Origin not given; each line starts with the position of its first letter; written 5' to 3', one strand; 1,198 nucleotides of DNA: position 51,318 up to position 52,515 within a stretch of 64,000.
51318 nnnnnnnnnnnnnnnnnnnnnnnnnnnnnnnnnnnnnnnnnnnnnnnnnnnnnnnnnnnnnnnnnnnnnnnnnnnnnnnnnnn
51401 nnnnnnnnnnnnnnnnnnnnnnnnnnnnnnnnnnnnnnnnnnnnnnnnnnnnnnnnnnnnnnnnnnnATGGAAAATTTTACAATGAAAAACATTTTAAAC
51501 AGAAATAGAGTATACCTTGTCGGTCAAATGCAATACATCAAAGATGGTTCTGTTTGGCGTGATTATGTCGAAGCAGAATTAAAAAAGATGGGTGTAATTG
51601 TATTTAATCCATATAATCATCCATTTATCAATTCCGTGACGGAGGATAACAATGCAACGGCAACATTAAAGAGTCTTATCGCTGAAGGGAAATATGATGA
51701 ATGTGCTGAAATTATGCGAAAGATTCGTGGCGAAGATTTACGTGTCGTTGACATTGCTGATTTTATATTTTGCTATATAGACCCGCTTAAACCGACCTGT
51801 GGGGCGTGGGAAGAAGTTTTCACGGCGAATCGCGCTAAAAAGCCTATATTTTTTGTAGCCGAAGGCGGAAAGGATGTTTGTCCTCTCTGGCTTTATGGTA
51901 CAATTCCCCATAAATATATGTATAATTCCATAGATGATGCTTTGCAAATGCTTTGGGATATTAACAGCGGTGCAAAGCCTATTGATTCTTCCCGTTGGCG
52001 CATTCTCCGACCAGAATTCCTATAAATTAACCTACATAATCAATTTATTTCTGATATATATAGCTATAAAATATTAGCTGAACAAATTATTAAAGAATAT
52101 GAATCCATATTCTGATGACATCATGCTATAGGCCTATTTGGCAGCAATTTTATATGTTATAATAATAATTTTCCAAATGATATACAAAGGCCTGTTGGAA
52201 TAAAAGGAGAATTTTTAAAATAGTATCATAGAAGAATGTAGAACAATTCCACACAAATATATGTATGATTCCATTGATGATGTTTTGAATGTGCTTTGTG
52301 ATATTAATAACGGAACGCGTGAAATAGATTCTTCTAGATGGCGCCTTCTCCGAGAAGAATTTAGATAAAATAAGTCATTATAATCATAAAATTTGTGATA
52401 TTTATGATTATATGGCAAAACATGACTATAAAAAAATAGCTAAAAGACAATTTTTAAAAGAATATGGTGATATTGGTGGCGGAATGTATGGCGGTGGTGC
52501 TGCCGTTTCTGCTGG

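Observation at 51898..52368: Diverged duplication of the last ~42 codons of the NDT/DNPH1-like gene 215 bp downstream of its stop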

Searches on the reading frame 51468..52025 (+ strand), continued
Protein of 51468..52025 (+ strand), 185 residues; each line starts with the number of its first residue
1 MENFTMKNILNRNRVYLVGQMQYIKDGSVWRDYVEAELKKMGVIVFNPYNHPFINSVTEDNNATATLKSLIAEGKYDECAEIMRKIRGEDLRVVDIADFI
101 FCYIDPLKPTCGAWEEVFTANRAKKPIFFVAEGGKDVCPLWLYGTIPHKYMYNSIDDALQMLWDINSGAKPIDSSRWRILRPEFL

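Call 79: search_protein_families(library=phrogs, proteins=[L011:6321-7049:+, L011:7042-7335:+, L011:2857-3867:+], max_evalue=0.001)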
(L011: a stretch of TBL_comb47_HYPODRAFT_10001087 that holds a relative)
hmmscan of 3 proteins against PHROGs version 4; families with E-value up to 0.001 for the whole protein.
L011:6321-7049:+ (242 aa): 0 families

L011:7042-7335:+ (97 aa): 0 families

L011:2857-3867:+ (336 aa): 3 families
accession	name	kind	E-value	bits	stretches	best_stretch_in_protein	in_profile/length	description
phrog_15427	-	DNA, RNA and nucleotide metabolism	4.9e-20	73.2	1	99-318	34-263/270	endonuclease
phrog_22417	-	unknown function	1.2e-16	62.2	1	181-304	135-254/291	-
phrog_6283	-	unknown function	0.00079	20.4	0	34-67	13-48/56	-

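Call 81: find_encoding_contigs(protein=P0007, flank=3000, max_places=3)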
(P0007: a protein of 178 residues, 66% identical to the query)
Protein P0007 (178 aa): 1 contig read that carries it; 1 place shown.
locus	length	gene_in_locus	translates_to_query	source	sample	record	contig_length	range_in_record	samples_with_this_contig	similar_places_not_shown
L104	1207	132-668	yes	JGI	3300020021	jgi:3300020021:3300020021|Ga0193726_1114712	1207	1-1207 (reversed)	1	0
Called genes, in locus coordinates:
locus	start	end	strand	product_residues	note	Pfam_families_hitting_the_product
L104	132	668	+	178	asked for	PF15891:Nuc_deoxyri_tr2 (faint)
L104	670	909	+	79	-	-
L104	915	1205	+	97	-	?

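Call 82: find_encoding_contigs(protein=P0003, flank=3000, max_places=3)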
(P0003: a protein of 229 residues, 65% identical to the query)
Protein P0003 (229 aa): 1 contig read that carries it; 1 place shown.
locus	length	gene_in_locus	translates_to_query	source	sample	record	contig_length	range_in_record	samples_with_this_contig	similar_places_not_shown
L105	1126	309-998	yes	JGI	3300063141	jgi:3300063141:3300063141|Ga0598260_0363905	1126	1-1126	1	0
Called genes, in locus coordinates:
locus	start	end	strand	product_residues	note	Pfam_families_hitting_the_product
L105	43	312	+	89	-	PF21840:DUF6899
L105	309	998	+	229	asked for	-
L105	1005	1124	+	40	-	?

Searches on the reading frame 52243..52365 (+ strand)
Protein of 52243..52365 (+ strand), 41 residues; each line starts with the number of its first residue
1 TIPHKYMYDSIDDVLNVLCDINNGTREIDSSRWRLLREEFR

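Call 46: find_homologous_proteins(query=window:52243-52365:+, max_evalue=0.01)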
Query seq(41 aa): no candidate shares three 5-residue words with the query. No homologue found.
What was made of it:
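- Tried and rejected: Protein search with the 41-aa copy-2 peptide: the word index found no candidate (call 46).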
